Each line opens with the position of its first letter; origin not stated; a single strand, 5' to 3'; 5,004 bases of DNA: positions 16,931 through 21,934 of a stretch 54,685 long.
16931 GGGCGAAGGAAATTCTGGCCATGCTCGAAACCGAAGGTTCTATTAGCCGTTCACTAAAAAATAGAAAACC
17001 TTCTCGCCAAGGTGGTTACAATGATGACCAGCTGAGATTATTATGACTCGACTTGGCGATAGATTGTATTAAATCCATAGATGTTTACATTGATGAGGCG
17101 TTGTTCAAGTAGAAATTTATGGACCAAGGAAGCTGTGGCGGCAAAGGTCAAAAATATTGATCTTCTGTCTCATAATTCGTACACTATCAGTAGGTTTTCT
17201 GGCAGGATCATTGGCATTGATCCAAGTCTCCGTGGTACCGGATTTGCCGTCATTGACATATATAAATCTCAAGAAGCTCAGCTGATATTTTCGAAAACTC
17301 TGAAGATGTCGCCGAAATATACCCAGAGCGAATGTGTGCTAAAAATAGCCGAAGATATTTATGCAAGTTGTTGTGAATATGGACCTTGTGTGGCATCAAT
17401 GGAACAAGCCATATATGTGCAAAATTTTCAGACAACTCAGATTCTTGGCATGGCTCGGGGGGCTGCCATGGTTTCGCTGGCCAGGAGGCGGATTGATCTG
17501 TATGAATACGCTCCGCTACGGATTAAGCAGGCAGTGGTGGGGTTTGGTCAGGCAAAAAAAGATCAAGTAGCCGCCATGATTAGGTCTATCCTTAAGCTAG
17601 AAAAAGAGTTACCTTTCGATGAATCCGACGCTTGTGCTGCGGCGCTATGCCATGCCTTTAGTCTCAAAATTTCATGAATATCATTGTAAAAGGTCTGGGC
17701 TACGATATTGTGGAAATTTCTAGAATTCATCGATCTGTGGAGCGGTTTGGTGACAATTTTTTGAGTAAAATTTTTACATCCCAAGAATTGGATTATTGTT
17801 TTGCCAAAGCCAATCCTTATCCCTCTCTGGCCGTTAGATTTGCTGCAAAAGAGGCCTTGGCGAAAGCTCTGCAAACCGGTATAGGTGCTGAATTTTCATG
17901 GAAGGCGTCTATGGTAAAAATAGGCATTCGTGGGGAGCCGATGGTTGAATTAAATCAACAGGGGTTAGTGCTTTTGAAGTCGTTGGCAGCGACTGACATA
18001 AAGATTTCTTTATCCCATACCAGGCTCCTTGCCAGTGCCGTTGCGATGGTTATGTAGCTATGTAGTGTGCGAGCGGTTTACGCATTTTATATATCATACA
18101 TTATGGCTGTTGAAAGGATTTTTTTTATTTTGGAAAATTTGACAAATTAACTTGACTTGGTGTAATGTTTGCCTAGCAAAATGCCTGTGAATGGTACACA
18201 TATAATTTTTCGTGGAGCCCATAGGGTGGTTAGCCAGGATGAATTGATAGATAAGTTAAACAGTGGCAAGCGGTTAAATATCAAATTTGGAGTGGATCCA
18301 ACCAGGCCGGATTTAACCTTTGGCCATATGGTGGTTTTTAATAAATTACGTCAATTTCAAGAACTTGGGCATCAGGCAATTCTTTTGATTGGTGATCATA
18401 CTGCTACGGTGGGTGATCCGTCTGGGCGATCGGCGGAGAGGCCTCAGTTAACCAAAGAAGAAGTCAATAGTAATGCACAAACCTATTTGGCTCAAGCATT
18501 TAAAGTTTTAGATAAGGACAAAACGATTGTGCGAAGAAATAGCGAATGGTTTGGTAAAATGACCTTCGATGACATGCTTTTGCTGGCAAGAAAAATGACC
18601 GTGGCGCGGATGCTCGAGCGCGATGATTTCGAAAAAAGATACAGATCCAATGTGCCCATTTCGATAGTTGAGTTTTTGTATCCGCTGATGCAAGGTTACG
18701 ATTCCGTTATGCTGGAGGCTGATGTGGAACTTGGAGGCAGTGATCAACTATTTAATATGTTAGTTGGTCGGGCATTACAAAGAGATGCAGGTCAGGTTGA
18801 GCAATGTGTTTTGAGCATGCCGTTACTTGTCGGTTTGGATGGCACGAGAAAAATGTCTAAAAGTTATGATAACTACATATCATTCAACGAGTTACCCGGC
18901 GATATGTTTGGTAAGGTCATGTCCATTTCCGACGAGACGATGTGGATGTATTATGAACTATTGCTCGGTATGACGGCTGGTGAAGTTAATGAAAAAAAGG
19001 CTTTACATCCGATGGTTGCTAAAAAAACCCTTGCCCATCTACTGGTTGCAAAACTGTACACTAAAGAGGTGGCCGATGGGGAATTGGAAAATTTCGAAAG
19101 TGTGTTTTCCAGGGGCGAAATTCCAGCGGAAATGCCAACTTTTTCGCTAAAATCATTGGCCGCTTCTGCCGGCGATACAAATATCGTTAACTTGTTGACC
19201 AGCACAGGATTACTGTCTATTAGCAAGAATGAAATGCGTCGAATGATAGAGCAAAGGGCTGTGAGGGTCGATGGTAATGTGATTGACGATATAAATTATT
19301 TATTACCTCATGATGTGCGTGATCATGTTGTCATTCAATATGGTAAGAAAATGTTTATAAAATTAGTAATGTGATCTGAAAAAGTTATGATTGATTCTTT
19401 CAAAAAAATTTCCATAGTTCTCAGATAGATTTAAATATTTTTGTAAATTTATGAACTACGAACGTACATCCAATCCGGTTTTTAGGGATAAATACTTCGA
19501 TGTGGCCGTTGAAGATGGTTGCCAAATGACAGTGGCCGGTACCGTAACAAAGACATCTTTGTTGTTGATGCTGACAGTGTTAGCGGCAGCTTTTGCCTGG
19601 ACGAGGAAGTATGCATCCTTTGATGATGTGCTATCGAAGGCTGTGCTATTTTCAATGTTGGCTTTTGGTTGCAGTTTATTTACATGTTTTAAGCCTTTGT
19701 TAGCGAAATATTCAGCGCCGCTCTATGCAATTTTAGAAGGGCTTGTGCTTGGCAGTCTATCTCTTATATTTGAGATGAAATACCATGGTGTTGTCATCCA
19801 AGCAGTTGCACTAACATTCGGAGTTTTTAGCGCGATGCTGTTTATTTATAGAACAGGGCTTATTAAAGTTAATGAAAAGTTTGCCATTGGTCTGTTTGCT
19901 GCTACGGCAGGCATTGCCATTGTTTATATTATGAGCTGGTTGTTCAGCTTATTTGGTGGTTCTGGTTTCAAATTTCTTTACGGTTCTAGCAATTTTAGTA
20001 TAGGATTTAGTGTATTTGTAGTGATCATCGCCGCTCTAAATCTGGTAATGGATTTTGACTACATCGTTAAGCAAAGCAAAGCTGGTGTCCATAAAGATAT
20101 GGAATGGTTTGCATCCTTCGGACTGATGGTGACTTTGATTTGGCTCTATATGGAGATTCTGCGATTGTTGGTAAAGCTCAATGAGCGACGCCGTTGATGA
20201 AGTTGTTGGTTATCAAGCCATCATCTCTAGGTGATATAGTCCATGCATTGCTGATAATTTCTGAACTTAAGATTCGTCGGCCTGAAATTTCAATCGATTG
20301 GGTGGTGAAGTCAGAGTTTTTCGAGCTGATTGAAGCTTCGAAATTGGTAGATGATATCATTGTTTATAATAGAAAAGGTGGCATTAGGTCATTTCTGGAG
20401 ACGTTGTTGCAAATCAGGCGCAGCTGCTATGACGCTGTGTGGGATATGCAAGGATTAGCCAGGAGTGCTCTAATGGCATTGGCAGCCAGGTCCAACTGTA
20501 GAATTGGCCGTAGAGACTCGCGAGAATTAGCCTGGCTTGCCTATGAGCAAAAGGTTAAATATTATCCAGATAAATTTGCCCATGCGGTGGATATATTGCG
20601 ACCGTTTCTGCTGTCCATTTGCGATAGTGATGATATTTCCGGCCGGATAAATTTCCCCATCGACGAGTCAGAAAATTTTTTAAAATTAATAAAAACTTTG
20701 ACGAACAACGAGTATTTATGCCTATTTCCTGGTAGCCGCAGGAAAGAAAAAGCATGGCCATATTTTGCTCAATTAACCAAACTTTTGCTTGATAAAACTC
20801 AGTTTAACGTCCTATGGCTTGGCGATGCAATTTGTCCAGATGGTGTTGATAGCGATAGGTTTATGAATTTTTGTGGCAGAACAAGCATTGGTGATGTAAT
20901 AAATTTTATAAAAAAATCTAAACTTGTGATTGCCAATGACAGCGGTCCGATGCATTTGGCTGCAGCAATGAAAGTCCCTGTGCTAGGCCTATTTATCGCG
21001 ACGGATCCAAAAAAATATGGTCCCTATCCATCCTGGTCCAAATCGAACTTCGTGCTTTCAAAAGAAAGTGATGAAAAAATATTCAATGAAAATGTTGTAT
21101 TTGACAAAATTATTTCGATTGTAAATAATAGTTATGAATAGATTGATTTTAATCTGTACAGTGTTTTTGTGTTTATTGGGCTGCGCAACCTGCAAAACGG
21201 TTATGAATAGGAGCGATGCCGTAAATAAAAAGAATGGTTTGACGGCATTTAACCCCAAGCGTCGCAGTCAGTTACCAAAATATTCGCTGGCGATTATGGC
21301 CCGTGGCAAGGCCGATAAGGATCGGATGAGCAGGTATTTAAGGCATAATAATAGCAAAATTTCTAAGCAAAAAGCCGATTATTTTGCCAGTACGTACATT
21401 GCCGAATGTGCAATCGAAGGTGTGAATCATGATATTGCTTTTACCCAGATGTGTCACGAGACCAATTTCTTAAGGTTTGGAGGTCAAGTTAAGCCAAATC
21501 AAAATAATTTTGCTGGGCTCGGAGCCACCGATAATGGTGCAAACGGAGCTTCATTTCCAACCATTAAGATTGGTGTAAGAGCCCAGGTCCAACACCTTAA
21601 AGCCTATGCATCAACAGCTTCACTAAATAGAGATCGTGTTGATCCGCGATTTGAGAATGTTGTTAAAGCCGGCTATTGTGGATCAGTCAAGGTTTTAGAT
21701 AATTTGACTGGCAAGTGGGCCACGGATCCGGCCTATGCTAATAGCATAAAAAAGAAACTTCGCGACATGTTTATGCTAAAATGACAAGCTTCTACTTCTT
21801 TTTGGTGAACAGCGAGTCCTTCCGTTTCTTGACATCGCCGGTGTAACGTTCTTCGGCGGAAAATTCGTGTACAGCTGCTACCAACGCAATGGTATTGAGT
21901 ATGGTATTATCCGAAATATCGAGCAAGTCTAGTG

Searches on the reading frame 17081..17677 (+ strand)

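Call 74: search_protein_families(library=pfam, proteins=[window:17081-17677:+], max_evalue=0.00001)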
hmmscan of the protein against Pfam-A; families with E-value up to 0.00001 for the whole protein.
window:17081-17677:+ (198 aa): 1 family
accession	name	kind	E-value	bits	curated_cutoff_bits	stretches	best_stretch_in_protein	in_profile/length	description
PF02075.23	RuvC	-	2.1e-31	109.2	22.2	1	43-191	1-148/148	Crossover junction endodeoxyribonuclease RuvC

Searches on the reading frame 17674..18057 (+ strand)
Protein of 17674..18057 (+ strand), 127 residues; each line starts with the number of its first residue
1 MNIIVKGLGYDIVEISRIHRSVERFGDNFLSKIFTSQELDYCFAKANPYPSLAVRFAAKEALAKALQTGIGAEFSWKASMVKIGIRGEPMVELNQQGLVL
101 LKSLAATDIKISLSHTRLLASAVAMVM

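Call 74: search_protein_families(library=pfam, proteins=[window:17674-18057:+], max_evalue=0.00001)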
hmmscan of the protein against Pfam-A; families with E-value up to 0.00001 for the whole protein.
window:17674-18057:+ (127 aa): 1 family
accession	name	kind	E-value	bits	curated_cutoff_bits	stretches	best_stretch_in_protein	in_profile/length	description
PF01648.25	ACPS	-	8.5e-16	58.4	25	1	7-92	1-87/111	4'-phosphopantetheinyl transferase superfamily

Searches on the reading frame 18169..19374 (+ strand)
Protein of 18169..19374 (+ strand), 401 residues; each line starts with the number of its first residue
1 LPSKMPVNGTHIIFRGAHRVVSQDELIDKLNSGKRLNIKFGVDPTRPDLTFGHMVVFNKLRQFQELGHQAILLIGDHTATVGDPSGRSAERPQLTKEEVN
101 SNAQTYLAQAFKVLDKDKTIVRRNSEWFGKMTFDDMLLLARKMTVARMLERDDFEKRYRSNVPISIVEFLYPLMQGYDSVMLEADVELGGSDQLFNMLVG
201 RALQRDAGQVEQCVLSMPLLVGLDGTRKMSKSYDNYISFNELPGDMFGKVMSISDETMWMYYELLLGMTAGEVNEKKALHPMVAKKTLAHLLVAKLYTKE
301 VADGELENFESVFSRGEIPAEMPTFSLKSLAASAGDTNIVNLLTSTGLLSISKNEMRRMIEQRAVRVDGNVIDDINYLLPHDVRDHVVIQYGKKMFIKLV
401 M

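Call 75: search_protein_families(library=pfam, proteins=[window:18169-19374:+], max_evalue=0.00001)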
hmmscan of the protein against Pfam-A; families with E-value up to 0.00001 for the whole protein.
window:18169-19374:+ (401 aa): 3 families
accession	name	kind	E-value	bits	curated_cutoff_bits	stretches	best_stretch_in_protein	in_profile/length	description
PF00579.31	tRNA-synt_1b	-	1.1e-66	225.6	21.1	1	33-312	3-290/292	tRNA synthetases class I (W and Y)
PF22421.1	SYY_C-terminal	-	4.1e-07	30.2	27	1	329-397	11-81/83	Tyrosine--tRNA ligase SYY-like C-terminal domain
PF01479.30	S4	-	2.8e-06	27.4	22.8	1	349-379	12-42/48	S4 domain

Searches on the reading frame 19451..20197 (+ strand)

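Call 75: search_protein_families(library=pfam, proteins=[window:19451-20197:+], max_evalue=0.00001)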
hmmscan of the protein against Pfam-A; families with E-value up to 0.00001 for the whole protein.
window:19451-20197:+ (248 aa): 2 families
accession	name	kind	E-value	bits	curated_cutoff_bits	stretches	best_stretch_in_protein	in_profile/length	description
PF12811.12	BaxI_1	-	9.3e-67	225.5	26.2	1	8-244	1-232/233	Bax inhibitor 1 like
PF01027.25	Bax1-I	-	2.1e-07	31.4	34.1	1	37-240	9-207/207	Inhibitor of apoptosis-promoting Bax1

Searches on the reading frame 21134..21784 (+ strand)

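Call 75: search_protein_families(library=pfam, proteins=[window:21134-21784:+], max_evalue=0.00001)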
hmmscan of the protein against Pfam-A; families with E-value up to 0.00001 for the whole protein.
window:21134-21784:+ (216 aa): 1 family
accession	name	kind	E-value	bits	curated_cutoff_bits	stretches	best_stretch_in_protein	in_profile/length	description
PF01832.25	Glucosaminidase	-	7.9e-14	52.8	30.2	1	86-210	2-119/123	Mannosyl-glycoprotein endo-beta-N-acetylglucosaminidase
